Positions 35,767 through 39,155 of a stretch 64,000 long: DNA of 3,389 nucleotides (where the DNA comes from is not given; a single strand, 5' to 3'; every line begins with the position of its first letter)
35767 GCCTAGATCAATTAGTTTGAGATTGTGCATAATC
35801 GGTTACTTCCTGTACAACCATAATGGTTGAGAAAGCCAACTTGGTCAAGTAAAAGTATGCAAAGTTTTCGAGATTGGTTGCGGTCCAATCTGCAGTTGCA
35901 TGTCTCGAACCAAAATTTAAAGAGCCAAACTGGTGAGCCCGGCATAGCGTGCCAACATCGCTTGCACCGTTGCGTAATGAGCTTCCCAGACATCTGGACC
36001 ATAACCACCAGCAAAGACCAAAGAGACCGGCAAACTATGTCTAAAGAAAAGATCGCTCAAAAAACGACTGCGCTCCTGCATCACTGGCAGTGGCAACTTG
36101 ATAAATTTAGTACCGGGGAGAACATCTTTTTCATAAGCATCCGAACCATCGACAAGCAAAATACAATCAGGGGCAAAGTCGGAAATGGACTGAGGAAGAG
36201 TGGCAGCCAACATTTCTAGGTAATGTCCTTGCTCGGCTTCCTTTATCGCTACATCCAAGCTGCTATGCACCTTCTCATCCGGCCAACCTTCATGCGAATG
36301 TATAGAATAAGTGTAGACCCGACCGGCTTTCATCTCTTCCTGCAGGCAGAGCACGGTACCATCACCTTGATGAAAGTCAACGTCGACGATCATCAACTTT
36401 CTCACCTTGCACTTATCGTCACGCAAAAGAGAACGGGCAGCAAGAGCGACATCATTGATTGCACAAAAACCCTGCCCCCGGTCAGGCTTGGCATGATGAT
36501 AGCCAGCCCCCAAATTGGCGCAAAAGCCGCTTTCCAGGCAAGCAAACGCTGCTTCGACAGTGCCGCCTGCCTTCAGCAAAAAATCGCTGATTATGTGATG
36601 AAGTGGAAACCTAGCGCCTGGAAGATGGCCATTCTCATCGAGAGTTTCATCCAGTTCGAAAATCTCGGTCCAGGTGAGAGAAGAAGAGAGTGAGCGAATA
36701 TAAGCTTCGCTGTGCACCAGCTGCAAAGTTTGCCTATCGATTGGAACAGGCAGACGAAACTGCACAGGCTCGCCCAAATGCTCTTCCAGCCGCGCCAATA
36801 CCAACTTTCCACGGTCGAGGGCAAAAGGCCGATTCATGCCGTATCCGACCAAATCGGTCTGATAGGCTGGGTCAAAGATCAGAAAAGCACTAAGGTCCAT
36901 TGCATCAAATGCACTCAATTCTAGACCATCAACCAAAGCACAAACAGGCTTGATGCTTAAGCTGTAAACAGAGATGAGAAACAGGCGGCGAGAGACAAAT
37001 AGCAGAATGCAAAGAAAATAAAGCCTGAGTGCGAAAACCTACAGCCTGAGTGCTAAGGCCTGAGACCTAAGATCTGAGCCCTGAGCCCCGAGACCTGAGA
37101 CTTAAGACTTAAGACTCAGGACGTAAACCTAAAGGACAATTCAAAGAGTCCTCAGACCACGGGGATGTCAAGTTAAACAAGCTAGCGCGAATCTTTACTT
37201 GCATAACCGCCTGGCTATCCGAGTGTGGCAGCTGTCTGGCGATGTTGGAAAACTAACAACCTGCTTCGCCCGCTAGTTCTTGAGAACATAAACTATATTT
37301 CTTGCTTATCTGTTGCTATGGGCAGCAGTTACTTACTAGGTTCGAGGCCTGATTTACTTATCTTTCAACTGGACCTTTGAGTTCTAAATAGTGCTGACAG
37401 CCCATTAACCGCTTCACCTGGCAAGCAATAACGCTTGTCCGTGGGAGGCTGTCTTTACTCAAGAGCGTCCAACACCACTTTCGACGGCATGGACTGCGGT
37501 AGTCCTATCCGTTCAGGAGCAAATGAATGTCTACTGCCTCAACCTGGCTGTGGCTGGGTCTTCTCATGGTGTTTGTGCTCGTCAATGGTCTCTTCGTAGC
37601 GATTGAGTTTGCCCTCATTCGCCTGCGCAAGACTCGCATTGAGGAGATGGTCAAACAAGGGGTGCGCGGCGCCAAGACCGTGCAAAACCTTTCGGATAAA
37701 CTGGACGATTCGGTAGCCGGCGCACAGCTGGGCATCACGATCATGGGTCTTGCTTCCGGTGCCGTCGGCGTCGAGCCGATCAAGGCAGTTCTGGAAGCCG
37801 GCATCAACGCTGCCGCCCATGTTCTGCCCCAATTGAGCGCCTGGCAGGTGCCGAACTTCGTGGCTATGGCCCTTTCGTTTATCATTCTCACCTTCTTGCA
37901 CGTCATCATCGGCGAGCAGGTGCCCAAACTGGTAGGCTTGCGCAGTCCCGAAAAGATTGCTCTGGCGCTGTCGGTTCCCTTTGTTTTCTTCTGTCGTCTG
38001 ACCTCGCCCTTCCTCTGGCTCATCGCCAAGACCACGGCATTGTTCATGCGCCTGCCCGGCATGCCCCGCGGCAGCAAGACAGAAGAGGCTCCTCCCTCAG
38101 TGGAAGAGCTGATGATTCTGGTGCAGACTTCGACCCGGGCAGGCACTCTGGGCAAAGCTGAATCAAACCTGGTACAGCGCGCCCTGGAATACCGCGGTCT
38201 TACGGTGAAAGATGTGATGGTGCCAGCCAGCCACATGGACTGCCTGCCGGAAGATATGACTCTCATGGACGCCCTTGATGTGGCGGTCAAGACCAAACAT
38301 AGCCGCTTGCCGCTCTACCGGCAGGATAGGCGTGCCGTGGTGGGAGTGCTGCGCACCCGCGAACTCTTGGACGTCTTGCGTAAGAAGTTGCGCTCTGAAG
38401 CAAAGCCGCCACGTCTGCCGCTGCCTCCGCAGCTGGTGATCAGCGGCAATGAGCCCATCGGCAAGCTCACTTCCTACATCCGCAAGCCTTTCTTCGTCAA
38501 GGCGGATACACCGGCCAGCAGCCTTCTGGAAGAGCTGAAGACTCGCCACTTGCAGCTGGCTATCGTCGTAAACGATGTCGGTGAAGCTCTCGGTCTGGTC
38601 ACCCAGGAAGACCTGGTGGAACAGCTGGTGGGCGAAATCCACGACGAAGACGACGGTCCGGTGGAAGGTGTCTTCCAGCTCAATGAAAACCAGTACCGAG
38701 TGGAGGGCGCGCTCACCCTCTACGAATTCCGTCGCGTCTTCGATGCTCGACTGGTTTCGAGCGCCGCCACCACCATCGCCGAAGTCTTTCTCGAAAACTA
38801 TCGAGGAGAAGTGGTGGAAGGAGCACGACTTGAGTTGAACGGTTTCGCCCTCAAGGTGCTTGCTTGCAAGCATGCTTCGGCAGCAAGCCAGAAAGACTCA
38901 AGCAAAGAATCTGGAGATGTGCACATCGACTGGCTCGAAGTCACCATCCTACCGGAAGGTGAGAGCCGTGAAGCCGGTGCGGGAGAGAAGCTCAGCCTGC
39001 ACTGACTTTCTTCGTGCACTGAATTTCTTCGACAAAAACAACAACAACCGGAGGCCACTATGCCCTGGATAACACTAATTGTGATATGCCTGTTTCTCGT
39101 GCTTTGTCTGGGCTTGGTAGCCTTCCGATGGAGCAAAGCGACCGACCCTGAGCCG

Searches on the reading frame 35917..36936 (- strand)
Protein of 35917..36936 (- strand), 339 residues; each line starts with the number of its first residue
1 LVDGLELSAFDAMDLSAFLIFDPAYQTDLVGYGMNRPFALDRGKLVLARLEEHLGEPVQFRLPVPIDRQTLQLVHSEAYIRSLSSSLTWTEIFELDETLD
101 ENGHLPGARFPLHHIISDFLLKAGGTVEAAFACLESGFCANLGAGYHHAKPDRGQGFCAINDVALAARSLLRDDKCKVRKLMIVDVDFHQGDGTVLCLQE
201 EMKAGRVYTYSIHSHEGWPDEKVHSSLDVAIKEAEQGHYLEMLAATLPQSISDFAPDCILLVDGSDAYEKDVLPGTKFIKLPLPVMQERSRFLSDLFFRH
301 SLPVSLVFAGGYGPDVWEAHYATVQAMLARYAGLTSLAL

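Call 96: search_protein_families(library=pfam, proteins=[window:35917-36936:-], max_evalue=0.001)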
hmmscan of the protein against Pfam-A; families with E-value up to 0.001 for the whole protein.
window:35917-36936:- (339 aa): 1 family
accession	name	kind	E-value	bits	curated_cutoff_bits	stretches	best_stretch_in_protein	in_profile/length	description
PF00850.24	Hist_deacetyl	-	4.9e-42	144.7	27.9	1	37-325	2-295/298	Histone deacetylase domain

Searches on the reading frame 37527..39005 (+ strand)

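Call 96: search_protein_families(library=pfam, proteins=[window:37527-39005:+], max_evalue=0.001)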
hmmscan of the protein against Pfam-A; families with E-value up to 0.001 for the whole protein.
window:37527-39005:+ (492 aa): 3 families
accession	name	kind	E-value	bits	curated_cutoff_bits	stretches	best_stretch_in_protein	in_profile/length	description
PF01595.25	CNNM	-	5.3e-40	137.5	28.4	1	13-211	3-180/181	Cyclin M transmembrane N-terminal domain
PF00571.33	CBS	-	1.8e-14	54.2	24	2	319-368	7-56/57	CBS domain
PF03471.22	CorC_HlyC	-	2.8e-06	27.7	27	1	384-447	2-67/81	Transporter associated domain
